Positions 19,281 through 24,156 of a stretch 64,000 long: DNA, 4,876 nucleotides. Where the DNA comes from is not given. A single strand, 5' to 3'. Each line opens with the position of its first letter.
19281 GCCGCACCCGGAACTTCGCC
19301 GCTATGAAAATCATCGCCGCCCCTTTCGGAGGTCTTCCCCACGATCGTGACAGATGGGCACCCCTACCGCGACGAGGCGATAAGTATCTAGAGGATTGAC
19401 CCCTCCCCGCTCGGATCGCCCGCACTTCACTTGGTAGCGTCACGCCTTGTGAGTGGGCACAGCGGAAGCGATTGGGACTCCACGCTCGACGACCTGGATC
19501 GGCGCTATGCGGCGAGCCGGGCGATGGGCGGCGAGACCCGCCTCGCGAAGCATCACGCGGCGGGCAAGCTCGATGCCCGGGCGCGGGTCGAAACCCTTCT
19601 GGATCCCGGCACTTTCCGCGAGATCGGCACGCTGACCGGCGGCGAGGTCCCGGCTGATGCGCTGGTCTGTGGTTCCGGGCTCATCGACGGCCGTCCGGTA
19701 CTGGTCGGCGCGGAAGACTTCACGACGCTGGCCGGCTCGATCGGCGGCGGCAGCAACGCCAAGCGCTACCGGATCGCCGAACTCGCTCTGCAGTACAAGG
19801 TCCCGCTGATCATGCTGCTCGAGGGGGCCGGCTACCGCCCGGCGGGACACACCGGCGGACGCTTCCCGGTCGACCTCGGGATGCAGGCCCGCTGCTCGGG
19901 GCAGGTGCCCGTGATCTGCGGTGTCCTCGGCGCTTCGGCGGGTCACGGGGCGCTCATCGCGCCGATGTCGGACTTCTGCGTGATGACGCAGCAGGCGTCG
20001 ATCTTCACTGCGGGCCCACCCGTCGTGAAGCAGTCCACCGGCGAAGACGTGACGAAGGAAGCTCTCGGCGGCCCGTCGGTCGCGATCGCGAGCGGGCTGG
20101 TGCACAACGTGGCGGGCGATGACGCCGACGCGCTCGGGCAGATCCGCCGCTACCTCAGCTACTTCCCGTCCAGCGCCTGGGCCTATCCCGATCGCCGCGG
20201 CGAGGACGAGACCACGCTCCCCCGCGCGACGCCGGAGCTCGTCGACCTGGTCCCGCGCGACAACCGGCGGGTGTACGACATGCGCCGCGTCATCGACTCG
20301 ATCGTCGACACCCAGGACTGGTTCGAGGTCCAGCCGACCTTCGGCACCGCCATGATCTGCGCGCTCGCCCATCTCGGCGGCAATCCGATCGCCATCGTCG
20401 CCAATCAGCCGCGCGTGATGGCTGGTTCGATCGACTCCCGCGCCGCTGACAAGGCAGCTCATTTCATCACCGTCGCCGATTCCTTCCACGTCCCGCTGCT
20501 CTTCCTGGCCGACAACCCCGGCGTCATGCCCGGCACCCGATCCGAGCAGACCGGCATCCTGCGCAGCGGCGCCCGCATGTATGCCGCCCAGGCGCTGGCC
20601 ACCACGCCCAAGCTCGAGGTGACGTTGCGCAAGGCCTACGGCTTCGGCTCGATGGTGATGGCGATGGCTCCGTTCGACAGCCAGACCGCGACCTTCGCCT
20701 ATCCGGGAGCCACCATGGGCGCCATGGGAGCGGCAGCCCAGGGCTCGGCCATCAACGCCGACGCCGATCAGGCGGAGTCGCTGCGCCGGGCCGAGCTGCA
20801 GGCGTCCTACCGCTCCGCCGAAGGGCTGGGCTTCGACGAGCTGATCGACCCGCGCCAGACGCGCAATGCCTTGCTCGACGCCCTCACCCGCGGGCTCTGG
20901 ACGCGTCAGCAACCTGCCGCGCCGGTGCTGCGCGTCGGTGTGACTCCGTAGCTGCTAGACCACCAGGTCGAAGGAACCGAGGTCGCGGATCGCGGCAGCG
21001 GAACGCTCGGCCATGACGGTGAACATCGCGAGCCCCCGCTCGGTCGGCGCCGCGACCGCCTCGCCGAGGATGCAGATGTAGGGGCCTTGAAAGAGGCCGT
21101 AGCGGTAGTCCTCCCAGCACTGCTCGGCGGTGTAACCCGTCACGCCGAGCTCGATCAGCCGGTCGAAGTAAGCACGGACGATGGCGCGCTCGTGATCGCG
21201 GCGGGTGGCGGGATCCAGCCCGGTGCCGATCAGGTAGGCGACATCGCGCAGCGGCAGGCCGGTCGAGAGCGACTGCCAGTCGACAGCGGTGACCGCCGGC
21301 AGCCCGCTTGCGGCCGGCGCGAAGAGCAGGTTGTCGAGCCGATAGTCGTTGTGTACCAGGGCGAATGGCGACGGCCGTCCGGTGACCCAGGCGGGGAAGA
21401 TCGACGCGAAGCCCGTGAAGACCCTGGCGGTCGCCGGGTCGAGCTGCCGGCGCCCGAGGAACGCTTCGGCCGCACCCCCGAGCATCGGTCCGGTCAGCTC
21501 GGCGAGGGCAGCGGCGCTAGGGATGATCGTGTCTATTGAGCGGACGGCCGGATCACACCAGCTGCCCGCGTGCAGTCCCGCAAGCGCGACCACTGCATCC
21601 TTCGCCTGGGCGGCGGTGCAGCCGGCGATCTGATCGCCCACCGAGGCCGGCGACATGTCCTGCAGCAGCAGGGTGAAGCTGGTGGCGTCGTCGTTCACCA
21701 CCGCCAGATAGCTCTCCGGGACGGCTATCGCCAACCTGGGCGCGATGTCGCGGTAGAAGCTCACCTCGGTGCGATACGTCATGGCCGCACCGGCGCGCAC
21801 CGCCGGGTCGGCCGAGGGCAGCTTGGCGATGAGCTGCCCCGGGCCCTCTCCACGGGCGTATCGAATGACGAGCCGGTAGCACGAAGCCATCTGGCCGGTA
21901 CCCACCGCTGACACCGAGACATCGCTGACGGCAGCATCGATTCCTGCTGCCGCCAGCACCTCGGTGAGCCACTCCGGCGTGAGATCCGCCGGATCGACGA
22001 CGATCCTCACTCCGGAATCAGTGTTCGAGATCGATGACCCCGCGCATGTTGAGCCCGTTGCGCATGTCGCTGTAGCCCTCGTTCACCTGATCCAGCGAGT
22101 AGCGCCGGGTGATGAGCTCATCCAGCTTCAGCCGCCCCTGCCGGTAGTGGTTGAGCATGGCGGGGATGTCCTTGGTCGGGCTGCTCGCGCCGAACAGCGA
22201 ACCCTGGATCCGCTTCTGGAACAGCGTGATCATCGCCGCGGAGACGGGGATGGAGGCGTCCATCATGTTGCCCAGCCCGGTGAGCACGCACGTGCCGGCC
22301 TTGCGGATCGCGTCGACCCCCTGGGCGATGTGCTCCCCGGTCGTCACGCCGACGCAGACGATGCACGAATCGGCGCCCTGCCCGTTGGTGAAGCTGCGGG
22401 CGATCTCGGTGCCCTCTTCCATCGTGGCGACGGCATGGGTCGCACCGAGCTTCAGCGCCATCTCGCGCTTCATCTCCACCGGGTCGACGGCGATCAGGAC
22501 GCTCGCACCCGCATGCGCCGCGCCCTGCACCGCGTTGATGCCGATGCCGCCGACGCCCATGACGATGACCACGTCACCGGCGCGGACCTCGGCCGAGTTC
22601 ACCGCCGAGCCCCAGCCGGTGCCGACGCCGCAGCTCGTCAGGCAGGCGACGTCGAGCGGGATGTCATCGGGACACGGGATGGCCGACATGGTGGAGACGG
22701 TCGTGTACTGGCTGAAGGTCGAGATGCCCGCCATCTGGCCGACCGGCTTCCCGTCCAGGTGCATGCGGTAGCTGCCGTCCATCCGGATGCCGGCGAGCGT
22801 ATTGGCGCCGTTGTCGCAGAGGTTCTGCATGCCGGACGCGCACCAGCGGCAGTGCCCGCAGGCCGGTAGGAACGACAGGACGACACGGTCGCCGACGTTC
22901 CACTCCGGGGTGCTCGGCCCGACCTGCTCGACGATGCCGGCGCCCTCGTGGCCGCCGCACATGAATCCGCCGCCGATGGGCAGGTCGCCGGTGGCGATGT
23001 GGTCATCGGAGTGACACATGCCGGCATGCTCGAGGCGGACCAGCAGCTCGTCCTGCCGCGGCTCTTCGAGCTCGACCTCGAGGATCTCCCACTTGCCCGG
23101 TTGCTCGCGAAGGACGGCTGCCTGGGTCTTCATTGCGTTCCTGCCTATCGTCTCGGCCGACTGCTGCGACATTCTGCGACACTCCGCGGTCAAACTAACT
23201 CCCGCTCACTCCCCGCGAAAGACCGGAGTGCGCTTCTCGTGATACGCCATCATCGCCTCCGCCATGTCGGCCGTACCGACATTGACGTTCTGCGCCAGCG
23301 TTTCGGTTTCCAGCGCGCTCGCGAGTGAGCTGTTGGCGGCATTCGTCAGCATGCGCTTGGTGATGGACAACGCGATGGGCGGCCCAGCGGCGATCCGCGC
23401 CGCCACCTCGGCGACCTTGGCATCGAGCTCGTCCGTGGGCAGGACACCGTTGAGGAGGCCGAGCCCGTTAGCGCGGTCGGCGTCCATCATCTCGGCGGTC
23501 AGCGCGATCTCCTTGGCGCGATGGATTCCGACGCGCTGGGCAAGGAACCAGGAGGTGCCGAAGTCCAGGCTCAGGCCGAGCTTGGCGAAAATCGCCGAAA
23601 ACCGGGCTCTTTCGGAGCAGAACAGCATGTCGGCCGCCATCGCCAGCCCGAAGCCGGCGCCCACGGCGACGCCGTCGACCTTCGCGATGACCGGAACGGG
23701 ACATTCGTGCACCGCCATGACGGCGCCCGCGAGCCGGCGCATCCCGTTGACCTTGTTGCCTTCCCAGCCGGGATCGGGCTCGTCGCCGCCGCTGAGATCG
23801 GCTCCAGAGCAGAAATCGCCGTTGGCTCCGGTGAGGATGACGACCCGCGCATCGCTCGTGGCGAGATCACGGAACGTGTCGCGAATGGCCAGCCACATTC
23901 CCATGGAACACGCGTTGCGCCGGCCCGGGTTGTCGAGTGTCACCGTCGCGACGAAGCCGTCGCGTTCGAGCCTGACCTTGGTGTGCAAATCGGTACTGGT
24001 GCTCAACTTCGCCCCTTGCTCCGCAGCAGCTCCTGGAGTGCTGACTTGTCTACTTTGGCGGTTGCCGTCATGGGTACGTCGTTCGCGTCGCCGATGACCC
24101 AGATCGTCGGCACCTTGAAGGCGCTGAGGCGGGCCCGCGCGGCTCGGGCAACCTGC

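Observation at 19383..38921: Shared 14-bp palindrome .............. in the intergenic regions of the CoA-ester island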

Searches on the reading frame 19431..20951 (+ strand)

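Call 10: search_protein_families(library=pfam, proteins=[window:19431-20951:+])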
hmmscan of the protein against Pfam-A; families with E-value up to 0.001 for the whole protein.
window:19431-20951:+ (506 aa): 2 families
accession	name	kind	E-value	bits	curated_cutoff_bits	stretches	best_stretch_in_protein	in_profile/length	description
PF01039.27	Carboxyl_trans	-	1.7e-97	327.6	22.3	1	40-465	1-440/493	Carboxyl transferase domain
PF03255.19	ACCA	-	2.9e-09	37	23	1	306-398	92-192/310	Acetyl co-enzyme A carboxylase carboxyltransferase-like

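Call 24: search_protein_families(library=ncbifam, proteins=[window:19431-20951:+])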
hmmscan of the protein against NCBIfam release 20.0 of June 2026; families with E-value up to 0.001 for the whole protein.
window:19431-20951:+ (506 aa): 7 families
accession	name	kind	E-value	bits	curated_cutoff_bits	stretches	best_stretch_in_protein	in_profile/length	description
TIGR01117.1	mmdA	subfamily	1.4e-95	321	998.8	1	19-486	3-493/512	methylmalonyl-CoA decarboxylase subunit alpha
TIGR00515.1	accD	equivalog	5.7e-13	48.8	317.45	1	75-208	107-244/285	acetyl-CoA carboxylase, carboxyltransferase subunit beta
NF005530.0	PRK07189.1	equivalog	2e-12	46.9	228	1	46-206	15-196/303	biotin-independent malonate decarboxylase subunit beta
TIGR03133.1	malonate_beta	equivalog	1.4e-10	40.9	278.15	1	47-206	6-186/274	biotin-independent malonate decarboxylase subunit beta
NF041504.1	AccA_sub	subfamily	8.6e-10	38.4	300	1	310-400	43-141/257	carboxyltransferase subunit alpha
TIGR00513.1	accA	equivalog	8.6e-09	35.2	319.3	0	76-193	96-223/321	acetyl-CoA carboxylase carboxyl transferase subunit alpha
NF004344.0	PRK05724.1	equivalog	9.4e-09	34.9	357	1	307-394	97-192/319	acetyl-CoA carboxylase carboxyltransferase subunit alpha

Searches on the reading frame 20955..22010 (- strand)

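Call 10: search_protein_families(library=pfam, proteins=[window:20955-22010:-])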
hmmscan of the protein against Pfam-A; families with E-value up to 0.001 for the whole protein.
window:20955-22010:- (351 aa): 3 families
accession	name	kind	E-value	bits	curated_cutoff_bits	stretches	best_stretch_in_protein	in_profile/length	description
PF02958.26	EcKL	-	2.9e-13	50.2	22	1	214-287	212-287/294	Ecdysteroid kinase-like family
PF01636.29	APH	-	8.6e-12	45.8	23.2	1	50-275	13-227/239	Phosphotransferase enzyme family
PF07914.17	DUF1679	-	4.6e-07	29.5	24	1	218-303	270-360/414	Uncharacterized oxidoreductase dhs-27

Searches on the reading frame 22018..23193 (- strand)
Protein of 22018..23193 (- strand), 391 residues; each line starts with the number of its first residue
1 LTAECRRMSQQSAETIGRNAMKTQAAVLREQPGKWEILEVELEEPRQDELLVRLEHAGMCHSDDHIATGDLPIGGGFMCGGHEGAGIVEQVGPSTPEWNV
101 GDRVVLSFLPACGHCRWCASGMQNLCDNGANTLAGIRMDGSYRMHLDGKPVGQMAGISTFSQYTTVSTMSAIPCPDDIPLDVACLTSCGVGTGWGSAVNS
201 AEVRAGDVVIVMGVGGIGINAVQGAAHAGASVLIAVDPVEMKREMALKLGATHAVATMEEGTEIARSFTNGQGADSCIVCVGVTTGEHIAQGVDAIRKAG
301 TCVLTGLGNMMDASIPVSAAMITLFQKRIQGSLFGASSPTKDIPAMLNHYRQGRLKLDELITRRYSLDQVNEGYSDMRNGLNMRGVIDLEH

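Call 10: search_protein_families(library=pfam, proteins=[window:22018-23193:-])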
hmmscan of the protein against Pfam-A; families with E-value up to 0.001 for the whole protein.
window:22018-23193:- (391 aa): 3 families
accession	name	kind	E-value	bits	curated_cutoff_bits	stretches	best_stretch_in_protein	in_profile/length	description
PF00107.32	ADH_zinc_N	-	1.8e-23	83.4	31.8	1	216-347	1-124/129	Zinc-binding dehydrogenase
PF08240.17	ADH_N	-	2.8e-20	72.9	23.5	1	47-176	2-104/104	Alcohol dehydrogenase GroES-like domain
PF16912.11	Glu_dehyd_C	-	6.2e-09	36.1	34.9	1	206-378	31-202/211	Glucose dehydrogenase C-terminus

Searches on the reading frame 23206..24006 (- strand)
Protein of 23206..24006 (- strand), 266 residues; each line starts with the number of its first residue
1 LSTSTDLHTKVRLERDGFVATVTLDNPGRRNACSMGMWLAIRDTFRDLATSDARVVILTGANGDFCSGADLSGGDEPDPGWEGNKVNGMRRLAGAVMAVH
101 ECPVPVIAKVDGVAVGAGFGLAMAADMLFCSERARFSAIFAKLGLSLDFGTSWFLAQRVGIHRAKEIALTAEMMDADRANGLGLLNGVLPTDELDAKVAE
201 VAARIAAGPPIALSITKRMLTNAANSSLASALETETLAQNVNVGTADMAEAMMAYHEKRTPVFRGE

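Call 10: search_protein_families(library=pfam, proteins=[window:23206-24006:-])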
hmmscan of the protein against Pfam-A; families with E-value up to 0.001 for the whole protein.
window:23206-24006:- (266 aa): 2 families
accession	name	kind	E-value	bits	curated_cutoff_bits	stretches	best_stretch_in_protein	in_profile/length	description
PF00378.25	ECH_1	-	2.6e-48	165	27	1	18-265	5-250/251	Enoyl-CoA hydratase/isomerase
PF16113.10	ECH_2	-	1.3e-23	84.5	27.2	1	20-197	2-180/335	Enoyl-CoA hydratase/isomerase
